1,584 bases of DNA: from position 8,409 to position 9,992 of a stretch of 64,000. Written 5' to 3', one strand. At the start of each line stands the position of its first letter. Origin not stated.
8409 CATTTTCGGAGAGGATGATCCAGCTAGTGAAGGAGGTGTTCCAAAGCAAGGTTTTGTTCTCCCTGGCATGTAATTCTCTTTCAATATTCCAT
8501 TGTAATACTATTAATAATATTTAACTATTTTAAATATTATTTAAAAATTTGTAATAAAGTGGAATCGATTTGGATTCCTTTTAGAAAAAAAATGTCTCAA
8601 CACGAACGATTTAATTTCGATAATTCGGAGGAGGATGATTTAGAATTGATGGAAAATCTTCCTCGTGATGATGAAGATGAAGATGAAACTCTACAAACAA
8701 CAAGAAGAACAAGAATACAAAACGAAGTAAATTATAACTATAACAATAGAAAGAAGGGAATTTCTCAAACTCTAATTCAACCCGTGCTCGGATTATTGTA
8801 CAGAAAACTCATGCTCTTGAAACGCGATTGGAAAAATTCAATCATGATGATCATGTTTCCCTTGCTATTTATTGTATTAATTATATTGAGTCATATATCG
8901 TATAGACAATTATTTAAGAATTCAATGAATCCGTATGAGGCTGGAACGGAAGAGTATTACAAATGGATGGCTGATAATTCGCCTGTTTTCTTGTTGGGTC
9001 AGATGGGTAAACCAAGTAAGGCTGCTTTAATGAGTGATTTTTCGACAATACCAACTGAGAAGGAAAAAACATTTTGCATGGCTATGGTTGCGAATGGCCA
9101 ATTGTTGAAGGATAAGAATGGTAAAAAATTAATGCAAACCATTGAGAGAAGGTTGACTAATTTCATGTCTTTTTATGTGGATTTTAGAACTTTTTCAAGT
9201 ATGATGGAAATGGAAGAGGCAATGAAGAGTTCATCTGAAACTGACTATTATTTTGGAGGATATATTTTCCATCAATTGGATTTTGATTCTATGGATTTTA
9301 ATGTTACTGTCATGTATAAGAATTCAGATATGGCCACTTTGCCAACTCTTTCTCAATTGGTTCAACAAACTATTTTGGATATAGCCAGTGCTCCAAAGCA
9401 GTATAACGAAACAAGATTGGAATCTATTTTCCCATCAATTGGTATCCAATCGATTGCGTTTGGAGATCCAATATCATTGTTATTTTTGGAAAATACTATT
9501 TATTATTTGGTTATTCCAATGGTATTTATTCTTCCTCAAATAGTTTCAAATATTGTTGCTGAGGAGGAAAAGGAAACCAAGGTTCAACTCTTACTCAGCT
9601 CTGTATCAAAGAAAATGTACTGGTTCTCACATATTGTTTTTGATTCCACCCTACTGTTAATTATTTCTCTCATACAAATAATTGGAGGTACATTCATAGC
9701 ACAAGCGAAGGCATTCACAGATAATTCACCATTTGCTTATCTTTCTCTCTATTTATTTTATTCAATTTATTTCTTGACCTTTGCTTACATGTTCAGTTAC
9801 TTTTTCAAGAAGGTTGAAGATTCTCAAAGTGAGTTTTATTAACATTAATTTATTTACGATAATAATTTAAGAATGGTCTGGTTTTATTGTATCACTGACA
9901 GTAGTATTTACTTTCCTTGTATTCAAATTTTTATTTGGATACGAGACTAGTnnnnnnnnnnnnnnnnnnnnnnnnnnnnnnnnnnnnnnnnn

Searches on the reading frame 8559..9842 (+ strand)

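Call 35: search_protein_families(library=pfam, proteins=[window:8559-9842:+], max_evalue=0.00001)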
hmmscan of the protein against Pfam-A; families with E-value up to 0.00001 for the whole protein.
window:8559-9842:+ (427 aa): 1 family
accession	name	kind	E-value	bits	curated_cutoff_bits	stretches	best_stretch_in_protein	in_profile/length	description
PF12698.13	ABC2_membrane_3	-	5.2e-16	59.1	31.6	1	95-423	4-272/347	ABC-2 family transporter protein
